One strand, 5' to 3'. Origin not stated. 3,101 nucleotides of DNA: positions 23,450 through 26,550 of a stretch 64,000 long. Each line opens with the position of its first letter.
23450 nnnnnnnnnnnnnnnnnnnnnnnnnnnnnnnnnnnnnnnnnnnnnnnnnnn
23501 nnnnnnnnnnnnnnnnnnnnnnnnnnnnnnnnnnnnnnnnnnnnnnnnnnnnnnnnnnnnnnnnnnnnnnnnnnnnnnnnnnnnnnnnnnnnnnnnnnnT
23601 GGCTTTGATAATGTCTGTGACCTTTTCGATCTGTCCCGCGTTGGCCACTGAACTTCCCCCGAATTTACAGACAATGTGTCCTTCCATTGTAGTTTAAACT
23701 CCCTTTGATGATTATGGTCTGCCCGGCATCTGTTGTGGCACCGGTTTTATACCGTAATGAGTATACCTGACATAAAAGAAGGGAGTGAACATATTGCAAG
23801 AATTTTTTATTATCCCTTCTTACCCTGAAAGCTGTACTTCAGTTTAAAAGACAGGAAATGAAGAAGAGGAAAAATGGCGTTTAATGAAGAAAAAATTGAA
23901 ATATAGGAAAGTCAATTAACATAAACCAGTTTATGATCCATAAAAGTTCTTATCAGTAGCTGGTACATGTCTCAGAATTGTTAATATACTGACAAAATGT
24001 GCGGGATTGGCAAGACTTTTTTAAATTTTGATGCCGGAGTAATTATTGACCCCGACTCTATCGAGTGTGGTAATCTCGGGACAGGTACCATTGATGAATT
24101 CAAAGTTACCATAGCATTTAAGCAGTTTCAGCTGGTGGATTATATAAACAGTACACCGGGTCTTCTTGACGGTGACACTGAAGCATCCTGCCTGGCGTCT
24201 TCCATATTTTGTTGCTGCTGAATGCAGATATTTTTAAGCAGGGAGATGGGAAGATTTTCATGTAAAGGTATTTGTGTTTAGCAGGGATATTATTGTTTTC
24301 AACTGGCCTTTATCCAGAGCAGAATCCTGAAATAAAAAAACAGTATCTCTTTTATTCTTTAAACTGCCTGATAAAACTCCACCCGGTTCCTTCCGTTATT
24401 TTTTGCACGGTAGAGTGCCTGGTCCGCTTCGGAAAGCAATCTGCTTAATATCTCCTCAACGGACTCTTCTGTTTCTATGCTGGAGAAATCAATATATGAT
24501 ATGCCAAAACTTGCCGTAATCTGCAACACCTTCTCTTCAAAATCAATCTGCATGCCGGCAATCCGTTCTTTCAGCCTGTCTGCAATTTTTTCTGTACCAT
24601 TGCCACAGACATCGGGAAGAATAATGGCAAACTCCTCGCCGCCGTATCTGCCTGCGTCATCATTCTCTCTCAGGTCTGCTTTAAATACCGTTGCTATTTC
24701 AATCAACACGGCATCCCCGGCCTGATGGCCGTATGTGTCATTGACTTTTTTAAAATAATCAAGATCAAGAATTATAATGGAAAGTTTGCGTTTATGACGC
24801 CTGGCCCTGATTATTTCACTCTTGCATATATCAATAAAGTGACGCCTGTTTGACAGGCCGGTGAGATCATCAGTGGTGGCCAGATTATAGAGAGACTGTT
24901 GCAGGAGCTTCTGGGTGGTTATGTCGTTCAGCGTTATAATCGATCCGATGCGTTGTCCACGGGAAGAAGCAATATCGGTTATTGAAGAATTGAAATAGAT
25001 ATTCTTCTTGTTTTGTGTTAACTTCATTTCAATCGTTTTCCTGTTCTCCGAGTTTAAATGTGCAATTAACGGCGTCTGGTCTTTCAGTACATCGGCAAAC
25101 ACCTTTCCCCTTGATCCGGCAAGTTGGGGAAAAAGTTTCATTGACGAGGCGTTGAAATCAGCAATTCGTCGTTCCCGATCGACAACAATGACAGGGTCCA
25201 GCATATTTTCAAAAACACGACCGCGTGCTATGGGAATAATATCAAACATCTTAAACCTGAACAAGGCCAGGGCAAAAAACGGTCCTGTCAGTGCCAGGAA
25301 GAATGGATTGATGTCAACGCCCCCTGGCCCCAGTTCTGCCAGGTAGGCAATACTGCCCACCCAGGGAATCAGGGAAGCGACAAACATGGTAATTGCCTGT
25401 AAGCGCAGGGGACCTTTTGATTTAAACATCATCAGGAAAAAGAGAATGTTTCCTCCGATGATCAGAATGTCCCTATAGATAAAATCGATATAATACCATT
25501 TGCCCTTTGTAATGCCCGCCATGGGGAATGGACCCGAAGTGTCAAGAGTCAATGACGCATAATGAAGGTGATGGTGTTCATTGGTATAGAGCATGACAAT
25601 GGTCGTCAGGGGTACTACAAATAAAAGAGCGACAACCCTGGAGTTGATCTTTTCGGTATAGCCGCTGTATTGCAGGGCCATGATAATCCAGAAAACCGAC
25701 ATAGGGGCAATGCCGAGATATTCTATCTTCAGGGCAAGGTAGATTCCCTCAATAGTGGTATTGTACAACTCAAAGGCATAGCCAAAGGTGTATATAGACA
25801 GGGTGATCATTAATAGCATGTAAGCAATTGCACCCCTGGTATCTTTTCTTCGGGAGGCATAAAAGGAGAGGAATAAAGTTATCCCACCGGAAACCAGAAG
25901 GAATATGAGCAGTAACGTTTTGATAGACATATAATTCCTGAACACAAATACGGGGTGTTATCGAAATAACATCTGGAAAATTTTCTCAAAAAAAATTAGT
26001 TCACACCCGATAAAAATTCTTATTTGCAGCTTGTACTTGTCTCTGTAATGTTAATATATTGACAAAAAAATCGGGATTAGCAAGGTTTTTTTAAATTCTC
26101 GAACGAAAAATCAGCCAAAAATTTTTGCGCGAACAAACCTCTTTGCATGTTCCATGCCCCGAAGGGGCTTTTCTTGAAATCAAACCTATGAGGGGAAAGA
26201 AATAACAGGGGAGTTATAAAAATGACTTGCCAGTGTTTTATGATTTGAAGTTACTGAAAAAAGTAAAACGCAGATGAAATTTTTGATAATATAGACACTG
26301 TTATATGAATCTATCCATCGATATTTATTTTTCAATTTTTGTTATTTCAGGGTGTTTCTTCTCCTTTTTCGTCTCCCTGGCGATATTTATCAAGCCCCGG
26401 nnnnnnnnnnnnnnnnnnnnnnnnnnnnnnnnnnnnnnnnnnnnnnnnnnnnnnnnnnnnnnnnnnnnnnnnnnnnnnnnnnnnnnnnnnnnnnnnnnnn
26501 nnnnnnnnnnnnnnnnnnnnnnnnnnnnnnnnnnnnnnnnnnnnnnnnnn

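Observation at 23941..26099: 89-nt direct repeat (80% identity, gap-free) flanking a membrane-bound GGDEF diguanylate cyclase gene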

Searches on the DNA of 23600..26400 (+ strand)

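Call 38: search_rna_families(source=window, start=23600, end=26400, threshold=evalue, max_evalue=5)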
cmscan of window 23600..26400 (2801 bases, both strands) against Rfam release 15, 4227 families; matches with E-value up to 5: 6.
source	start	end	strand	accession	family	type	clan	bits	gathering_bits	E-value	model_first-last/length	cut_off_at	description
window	26038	26104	-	RF01279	snoR53Y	Gene; snRNA; snoRNA; CD-box;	CL00080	20.4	43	2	1-76/76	no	Small nucleolar RNA snoR53Y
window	24963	25014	+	RF04344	Plastid-psbA-3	Cis-reg;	CL00153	19.9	48.4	2.9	1-57/57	no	Plastid-psbA-3 3UTR RNA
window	25861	25948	+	RF01211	SNORD124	Gene; snRNA; snoRNA; CD-box;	-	19.5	40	4.5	1-104/104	no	Small nucleolar RNA SNORD124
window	24236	24265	+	RF00376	HIV_GSL3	Cis-reg;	-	19.3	42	4.3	47-76/84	no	HIV gag stem loop 3 (GSL3)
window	23621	23651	-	RF02946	cow-rumen-1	Gene; sRNA;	-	17.3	53.4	1.5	1-61/61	no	cow-rumen-1 RNA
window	23853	23974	+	RF01295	SCARNA7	Gene; snRNA; snoRNA; scaRNA;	-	15.7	65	0.55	1-330/330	no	Small Cajal body-specific RNA 7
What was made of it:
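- On Structured non-coding RNA (Rfam family, riboswitch, leader or sRNA): In 23600-26400, only chance-level hits (E 0.55-4.5) to eukaryotic, plastid, viral and metagenome-derived families, all far below their gathering scores (call 38).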

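Call 79: search_dna_similar(query=window:25990-26120:+, collection=plasmids, mode=distant, max_evalue=0.01, max_rows=5)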
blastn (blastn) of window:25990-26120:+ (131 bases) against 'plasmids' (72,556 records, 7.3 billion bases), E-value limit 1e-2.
No match.
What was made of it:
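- Tried and rejected: Plasmids gave 0 (call 79).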
